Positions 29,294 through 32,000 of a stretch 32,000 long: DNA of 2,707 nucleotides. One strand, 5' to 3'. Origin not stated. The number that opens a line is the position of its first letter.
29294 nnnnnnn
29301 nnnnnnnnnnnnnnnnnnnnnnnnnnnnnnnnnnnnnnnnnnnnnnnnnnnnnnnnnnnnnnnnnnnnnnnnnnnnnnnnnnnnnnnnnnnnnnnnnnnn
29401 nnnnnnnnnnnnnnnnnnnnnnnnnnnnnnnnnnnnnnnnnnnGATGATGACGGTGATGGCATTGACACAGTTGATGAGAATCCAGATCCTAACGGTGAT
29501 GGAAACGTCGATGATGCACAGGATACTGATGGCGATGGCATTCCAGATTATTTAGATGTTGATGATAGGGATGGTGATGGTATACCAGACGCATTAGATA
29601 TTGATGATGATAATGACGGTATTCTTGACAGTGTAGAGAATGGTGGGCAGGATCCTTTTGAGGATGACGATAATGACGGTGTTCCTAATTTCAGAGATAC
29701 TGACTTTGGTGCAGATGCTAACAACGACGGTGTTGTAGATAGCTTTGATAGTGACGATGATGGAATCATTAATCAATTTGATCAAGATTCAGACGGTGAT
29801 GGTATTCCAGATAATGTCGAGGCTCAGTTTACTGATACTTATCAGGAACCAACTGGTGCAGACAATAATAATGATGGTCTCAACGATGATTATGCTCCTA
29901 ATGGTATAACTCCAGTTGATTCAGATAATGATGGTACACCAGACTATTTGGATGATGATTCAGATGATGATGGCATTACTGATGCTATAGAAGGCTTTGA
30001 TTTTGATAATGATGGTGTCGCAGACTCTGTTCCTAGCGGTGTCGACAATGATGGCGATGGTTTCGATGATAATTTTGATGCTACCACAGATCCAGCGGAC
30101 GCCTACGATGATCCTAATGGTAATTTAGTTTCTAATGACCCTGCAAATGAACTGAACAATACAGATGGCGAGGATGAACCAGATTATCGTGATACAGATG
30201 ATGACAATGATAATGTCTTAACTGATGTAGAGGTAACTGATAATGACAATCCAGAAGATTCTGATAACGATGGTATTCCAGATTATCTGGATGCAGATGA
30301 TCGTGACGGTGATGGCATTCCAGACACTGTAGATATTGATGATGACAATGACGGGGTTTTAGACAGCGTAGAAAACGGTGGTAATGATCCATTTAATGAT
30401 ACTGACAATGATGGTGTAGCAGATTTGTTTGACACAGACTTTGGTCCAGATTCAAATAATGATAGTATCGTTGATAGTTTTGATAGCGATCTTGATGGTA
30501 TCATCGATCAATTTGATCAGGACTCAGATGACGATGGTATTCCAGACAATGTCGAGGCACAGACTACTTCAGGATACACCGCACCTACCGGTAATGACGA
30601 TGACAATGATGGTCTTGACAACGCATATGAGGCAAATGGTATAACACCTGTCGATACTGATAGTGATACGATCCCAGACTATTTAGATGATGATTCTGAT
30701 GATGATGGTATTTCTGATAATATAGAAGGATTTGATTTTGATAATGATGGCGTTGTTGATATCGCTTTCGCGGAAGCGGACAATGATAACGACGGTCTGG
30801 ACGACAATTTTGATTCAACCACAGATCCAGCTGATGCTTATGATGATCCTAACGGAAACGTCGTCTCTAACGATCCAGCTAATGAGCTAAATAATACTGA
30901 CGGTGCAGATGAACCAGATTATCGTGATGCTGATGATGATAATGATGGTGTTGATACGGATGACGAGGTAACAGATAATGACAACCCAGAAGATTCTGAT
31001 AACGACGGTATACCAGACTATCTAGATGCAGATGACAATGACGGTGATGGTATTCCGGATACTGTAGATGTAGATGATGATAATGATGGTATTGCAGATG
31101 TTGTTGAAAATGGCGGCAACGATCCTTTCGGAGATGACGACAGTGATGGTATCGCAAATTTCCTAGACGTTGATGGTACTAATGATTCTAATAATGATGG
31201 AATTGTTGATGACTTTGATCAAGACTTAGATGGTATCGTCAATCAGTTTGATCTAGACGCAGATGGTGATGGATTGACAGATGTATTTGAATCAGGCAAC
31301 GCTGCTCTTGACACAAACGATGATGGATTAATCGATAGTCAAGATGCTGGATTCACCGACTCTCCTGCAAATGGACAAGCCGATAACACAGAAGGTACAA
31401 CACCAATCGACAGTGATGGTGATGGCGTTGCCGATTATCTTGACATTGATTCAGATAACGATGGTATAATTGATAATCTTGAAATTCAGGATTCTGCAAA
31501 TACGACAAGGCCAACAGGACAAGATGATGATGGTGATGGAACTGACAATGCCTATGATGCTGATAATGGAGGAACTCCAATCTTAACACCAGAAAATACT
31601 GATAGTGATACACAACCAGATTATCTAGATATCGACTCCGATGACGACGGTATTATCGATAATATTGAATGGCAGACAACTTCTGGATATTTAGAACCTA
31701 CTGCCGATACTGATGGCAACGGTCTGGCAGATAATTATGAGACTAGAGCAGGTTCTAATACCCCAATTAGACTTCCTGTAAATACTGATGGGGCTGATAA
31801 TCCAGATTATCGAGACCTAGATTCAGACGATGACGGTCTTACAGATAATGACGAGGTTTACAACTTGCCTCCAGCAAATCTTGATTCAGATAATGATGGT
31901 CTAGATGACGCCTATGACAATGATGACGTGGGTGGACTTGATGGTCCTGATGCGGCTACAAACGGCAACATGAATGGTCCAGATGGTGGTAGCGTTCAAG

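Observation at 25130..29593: Nearly identical 1143-bp in-frame tandem repeats imply very recent expansion or ongoing homogenisation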

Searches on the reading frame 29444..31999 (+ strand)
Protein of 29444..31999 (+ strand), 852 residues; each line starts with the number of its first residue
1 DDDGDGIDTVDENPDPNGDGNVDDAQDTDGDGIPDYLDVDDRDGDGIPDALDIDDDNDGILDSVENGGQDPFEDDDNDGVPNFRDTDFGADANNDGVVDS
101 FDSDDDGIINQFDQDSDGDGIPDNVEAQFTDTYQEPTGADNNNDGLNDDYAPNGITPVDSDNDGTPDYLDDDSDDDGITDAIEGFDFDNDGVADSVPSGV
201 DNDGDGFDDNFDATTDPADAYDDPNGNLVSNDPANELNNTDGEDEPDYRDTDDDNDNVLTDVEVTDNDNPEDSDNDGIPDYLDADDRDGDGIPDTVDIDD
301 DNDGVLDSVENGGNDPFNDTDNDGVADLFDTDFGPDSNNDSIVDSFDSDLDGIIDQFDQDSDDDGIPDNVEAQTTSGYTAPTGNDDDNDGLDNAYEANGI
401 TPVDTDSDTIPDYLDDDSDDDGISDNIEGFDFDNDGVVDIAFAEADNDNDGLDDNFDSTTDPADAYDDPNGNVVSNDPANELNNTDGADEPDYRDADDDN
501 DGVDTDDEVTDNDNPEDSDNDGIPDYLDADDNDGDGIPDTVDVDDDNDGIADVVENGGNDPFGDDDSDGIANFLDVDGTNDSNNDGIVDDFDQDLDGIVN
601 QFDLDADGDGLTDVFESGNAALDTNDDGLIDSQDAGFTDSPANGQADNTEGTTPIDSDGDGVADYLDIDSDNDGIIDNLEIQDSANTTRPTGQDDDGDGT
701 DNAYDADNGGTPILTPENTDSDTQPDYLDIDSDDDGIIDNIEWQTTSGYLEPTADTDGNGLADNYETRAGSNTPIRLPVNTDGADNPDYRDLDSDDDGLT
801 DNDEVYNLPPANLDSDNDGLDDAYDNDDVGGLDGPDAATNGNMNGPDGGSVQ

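Call 13: search_protein_families(library=pfam, proteins=[window:29444-31999:+], max_evalue=10)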
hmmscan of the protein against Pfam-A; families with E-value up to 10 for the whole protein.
window:29444-31999:+ (852 aa): 1 family
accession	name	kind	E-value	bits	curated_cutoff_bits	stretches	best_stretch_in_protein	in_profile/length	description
PF18884.5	TSP3_bac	-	0.086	13.1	25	7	115-128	1-14/22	Bacterial TSP3 repeat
